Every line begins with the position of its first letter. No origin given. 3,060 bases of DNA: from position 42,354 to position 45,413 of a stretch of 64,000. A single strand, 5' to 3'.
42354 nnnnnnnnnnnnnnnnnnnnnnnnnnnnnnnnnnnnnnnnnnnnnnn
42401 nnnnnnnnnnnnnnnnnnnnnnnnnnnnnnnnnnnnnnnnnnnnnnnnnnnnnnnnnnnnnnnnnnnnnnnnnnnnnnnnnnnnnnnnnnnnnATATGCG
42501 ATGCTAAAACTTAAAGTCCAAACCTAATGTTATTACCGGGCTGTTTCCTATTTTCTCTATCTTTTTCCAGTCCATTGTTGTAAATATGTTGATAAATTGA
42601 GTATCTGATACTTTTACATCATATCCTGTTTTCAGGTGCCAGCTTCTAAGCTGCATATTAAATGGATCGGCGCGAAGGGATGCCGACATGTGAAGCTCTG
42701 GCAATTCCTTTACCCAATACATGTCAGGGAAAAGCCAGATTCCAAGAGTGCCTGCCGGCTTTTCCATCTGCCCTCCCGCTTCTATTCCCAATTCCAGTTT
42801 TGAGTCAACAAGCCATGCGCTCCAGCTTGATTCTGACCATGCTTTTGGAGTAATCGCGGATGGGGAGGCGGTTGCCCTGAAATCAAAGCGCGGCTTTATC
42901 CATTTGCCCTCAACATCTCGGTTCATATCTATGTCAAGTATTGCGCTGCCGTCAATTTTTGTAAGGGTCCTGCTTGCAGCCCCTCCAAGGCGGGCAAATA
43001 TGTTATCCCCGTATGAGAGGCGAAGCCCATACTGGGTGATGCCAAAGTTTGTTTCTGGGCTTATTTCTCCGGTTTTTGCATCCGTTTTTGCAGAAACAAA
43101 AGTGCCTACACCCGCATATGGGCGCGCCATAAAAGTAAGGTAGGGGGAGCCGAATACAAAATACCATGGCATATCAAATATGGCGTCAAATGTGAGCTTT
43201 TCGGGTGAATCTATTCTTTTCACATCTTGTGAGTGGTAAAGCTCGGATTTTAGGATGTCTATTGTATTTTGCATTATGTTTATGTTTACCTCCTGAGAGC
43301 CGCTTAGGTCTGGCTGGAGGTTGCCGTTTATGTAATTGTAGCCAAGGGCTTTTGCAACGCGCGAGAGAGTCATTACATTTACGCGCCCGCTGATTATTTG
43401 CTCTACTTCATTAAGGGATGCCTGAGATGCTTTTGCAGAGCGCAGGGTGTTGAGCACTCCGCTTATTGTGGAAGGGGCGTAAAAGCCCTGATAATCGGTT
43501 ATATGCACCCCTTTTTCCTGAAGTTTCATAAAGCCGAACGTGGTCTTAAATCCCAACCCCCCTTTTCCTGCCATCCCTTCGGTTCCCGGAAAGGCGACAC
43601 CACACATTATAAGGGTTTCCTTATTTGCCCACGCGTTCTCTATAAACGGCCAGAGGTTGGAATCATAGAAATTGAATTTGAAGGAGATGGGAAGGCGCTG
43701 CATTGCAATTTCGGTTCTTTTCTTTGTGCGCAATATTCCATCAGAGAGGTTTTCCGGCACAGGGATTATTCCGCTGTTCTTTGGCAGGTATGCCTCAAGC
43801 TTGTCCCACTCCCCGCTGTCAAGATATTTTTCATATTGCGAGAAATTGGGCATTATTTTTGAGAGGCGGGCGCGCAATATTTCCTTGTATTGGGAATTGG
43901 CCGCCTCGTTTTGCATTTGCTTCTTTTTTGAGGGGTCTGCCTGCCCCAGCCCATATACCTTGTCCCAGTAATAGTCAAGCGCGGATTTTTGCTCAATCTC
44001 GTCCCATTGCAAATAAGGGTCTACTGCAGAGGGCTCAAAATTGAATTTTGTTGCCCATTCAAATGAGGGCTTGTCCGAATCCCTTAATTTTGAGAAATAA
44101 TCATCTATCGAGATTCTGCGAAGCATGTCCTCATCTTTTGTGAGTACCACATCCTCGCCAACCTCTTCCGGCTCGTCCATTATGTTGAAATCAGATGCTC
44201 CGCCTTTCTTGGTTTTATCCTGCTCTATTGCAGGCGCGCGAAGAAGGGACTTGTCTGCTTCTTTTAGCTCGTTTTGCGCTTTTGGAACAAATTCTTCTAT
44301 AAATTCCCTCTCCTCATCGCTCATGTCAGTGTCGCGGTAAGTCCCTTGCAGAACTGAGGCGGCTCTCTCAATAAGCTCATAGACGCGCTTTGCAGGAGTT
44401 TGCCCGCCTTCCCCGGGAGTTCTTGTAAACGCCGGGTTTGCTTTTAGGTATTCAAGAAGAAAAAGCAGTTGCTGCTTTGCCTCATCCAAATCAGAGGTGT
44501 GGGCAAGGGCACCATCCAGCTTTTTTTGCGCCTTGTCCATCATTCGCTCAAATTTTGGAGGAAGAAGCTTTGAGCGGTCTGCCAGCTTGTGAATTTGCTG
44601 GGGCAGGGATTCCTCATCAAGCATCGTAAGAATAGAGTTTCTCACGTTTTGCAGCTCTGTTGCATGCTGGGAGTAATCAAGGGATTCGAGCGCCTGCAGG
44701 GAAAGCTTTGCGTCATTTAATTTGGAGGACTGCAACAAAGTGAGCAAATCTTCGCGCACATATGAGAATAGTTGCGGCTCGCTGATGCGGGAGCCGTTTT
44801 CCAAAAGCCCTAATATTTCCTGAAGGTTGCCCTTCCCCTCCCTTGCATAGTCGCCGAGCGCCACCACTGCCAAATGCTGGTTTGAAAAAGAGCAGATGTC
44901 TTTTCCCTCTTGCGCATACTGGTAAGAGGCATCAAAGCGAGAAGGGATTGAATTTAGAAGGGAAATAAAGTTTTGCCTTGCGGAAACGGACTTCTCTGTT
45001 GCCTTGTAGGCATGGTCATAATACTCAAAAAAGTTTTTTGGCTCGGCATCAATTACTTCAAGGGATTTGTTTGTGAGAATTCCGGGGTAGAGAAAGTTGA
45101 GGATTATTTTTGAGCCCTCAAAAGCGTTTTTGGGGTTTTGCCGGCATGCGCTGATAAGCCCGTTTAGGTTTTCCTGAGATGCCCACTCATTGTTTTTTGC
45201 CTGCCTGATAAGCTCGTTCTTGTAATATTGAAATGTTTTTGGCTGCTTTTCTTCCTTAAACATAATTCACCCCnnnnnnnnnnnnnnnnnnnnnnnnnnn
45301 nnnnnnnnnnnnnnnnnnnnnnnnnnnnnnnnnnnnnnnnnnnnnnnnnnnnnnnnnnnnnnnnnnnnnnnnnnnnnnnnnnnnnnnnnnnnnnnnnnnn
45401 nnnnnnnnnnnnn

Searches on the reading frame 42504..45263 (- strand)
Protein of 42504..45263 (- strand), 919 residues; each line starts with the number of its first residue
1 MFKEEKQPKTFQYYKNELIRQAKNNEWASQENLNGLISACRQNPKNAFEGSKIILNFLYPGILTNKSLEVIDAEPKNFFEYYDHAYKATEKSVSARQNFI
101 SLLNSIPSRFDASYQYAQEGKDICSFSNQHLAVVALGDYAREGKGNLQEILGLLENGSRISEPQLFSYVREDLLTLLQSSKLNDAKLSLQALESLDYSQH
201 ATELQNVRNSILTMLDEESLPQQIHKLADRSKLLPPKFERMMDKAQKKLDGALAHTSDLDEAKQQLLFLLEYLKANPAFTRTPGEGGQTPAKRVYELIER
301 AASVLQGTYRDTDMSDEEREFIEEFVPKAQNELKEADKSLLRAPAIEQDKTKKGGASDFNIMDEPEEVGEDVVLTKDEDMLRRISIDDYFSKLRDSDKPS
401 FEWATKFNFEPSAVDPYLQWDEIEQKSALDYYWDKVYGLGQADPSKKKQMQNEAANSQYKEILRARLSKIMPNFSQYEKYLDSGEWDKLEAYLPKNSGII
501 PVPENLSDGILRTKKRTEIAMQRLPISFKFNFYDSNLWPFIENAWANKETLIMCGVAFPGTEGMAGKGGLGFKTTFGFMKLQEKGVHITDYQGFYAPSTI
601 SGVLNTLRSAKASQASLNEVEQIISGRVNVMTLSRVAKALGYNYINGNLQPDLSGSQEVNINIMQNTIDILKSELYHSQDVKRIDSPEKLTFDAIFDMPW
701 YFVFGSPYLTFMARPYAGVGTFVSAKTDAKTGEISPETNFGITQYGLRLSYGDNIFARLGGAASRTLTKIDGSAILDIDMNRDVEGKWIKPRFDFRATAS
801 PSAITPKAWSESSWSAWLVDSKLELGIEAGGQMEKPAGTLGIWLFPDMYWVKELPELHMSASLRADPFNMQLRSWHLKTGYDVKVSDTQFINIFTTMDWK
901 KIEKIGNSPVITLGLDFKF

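Call 4: search_protein_families(library=pfam, proteins=[window:42504-45263:-], max_evalue=0.1)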
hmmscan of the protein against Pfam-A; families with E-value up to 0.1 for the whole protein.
window:42504-45263:- (919 aa): 0 families

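Call 5: search_protein_families(library=ncbifam, proteins=[window:42504-45263:-], max_evalue=0.1)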
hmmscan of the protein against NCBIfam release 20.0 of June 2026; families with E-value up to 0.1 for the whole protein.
window:42504-45263:- (919 aa): 0 families

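Call 19: find_homologous_proteins(query=window:42504-45263:-, region=520-919)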
Query window:42504-45263:-, residues 520-919 (400 aa): 1 proteins with E <= 0.001 among 5597 candidates.
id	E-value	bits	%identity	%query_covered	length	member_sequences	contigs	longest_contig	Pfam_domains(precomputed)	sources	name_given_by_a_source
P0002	1.1e-270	915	100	100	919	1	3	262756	-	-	-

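Call 82: search_protein_families(library=phrogs, proteins=[window:42504-45263:-], max_evalue=0.01)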
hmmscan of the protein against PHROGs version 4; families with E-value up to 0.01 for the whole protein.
window:42504-45263:- (919 aa): 0 families
